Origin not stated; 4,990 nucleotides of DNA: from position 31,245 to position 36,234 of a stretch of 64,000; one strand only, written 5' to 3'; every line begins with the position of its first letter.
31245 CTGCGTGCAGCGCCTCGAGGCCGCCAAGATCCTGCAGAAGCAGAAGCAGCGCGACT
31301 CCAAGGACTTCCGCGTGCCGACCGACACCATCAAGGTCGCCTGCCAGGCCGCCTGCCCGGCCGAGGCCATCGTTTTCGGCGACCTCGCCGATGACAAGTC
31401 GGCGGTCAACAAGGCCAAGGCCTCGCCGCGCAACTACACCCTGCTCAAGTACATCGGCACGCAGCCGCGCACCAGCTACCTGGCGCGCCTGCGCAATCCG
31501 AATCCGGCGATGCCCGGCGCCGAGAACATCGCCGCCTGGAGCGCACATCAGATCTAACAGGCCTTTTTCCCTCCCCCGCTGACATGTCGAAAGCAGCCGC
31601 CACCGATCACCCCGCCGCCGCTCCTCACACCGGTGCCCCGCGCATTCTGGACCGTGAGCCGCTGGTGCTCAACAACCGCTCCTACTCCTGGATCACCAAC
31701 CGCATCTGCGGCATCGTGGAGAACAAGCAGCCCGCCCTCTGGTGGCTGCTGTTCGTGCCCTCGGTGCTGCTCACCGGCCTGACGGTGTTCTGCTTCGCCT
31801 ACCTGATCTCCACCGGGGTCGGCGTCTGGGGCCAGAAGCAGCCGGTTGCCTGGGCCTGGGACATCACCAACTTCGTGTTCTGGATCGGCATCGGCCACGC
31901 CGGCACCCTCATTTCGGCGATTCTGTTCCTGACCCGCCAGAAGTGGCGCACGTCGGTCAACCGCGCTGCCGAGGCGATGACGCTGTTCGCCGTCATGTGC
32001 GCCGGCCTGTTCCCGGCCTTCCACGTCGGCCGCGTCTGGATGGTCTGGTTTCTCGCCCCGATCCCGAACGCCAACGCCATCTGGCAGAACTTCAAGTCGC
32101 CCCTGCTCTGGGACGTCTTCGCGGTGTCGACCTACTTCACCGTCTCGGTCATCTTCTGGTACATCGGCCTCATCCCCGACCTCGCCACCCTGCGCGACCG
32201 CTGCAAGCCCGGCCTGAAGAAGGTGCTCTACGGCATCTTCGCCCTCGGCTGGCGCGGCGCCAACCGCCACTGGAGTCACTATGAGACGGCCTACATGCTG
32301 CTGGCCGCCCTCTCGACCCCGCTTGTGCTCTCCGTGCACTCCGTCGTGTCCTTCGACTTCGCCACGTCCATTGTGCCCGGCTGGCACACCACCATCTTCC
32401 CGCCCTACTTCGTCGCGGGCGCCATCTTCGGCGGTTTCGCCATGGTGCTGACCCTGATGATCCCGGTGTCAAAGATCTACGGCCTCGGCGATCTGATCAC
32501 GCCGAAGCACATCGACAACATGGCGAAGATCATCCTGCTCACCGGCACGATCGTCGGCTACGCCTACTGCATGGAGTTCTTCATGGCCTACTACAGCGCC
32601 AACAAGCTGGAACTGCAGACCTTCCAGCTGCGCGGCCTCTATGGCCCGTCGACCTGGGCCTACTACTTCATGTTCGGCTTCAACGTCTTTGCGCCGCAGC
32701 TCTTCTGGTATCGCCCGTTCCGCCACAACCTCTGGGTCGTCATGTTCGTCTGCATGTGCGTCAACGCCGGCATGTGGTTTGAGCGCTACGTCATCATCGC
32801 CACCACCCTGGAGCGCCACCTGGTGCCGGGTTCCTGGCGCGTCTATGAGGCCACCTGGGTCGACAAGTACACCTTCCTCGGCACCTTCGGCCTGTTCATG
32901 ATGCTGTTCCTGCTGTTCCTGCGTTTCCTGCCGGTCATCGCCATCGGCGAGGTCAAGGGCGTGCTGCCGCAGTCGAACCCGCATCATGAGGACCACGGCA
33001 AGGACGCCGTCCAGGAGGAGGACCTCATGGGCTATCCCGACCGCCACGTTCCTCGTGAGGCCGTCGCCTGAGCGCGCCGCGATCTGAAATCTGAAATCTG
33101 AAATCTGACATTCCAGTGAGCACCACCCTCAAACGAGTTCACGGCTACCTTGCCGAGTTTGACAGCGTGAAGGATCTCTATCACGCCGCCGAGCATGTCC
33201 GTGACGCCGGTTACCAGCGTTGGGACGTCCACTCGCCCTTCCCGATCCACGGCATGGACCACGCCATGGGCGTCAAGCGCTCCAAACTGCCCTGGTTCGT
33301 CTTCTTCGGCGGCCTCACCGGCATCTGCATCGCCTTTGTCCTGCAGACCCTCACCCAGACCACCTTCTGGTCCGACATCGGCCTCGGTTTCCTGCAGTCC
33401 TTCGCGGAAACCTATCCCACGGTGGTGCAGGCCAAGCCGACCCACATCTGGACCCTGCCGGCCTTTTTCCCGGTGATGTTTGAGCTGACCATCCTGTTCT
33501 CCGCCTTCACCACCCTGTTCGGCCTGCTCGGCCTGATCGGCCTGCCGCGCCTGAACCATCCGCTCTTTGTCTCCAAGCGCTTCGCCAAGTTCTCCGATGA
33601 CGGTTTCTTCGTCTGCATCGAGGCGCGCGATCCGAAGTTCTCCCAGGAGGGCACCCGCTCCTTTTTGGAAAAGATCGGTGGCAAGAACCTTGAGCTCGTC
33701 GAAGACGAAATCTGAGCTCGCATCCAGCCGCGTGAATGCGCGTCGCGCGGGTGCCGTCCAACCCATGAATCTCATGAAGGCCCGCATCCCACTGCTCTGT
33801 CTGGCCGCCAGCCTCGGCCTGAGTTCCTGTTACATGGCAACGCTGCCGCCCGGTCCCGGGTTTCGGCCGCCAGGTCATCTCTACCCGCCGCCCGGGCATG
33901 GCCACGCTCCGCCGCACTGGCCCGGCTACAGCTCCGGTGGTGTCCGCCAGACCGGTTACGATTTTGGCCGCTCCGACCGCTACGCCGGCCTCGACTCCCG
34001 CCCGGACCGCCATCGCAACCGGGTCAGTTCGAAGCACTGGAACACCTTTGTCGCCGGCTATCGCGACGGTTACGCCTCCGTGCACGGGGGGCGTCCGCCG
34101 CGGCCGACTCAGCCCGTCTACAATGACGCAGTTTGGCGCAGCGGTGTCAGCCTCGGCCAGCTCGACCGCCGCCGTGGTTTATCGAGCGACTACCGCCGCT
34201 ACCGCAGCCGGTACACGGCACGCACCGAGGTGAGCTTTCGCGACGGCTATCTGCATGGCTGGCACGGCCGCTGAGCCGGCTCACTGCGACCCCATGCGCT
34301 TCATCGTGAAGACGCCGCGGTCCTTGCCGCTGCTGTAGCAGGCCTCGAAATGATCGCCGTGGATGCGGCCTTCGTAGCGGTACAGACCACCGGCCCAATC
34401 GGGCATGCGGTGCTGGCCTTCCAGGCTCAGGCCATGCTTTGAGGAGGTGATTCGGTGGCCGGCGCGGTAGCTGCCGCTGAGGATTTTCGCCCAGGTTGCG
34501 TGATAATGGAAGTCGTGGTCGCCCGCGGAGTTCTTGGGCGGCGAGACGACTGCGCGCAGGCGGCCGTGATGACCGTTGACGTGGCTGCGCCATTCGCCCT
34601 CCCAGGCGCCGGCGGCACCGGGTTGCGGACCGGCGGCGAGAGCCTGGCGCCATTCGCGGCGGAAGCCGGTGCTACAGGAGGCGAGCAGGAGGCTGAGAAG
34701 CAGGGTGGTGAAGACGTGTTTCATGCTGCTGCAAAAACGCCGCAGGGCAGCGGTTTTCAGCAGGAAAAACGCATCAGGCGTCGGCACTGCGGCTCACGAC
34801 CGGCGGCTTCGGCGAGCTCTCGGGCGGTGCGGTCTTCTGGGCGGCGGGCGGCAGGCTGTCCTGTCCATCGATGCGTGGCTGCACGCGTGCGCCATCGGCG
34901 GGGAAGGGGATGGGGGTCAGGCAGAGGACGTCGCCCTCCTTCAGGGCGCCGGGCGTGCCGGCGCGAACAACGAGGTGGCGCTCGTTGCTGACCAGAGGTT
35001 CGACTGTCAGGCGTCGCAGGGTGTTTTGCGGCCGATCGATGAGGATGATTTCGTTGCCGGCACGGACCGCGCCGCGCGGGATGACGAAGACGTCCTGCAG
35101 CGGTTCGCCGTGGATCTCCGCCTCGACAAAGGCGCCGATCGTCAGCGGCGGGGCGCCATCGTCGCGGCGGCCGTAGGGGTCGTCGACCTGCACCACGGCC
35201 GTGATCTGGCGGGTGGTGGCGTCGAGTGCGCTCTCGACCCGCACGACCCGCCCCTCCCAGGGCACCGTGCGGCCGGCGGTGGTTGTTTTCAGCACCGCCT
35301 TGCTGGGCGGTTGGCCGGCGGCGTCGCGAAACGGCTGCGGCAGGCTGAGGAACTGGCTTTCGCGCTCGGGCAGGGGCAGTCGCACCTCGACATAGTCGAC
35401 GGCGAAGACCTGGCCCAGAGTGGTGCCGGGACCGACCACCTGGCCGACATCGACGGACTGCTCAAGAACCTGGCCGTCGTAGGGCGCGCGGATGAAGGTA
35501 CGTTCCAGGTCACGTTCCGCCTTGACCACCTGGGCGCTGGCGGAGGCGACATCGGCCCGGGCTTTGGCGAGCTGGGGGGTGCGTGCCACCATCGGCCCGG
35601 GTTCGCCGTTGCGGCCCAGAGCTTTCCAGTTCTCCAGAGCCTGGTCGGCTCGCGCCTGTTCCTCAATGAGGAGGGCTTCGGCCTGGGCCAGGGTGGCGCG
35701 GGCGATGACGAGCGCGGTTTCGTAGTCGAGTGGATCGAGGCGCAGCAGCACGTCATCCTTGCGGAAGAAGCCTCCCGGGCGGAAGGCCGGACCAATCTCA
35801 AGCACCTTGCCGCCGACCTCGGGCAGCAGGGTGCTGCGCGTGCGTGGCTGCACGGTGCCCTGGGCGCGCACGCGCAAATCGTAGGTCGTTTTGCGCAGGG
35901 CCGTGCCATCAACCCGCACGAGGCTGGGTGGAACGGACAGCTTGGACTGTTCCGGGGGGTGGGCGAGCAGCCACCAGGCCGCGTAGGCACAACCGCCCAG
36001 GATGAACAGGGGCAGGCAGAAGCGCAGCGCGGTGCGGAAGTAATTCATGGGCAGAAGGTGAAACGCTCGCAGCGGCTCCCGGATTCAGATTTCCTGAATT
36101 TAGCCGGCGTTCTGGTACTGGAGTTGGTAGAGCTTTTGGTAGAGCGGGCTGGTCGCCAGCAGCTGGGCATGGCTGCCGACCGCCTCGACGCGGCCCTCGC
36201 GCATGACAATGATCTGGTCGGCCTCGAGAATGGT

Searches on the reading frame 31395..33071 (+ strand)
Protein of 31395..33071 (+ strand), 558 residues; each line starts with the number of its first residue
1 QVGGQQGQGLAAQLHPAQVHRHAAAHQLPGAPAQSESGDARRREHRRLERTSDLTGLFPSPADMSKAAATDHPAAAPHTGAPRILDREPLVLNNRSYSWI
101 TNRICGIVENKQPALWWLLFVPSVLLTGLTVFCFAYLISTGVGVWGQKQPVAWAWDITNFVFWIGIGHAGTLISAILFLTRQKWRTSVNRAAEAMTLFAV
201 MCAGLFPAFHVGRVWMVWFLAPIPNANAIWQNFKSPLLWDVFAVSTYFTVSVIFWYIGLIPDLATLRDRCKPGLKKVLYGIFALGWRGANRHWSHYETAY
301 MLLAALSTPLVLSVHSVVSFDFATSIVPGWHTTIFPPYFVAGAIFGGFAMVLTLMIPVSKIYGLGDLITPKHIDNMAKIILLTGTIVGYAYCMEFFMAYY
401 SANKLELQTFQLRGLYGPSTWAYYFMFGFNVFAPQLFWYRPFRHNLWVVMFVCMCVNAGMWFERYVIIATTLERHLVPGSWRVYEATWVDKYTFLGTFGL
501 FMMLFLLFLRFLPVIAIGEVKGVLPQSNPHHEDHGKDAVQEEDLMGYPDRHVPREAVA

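Call 17: search_protein_families(library=pfam, proteins=[window:31395-33071:+], max_evalue=0.001)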
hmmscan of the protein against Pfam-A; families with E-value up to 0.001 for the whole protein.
window:31395-33071:+ (558 aa): 1 family
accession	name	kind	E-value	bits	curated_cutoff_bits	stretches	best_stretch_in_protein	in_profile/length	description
PF03916.19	NrfD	-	4.9e-22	79.4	25.8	1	145-470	3-307/313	Polysulphide reductase, NrfD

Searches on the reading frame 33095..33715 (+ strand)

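Call 17: search_protein_families(library=pfam, proteins=[window:33095-33715:+], max_evalue=0.001)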
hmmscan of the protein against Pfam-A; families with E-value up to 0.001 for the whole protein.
window:33095-33715:+ (206 aa): 1 family
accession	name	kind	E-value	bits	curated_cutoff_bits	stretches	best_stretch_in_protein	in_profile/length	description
PF11821.13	ActD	-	3.2e-58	196.6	25.7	1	17-199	2-168/170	Alternative complex III, ActD subunit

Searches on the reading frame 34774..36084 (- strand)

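Call 17: search_protein_families(library=pfam, proteins=[window:34774-36084:-], max_evalue=0.001)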
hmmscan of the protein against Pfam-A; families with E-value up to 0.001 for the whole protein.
window:34774-36084:- (436 aa): 2 families
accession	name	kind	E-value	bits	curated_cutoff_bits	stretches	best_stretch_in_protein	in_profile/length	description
PF13437.12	HlyD_3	-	2.8e-16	60.6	22.2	1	198-312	2-101/106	HlyD family secretion protein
PF16576.10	HlyD_D23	-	1.6e-07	31.3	30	1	178-305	90-206/214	Barrel-sandwich domain of CusB or HlyD membrane-fusion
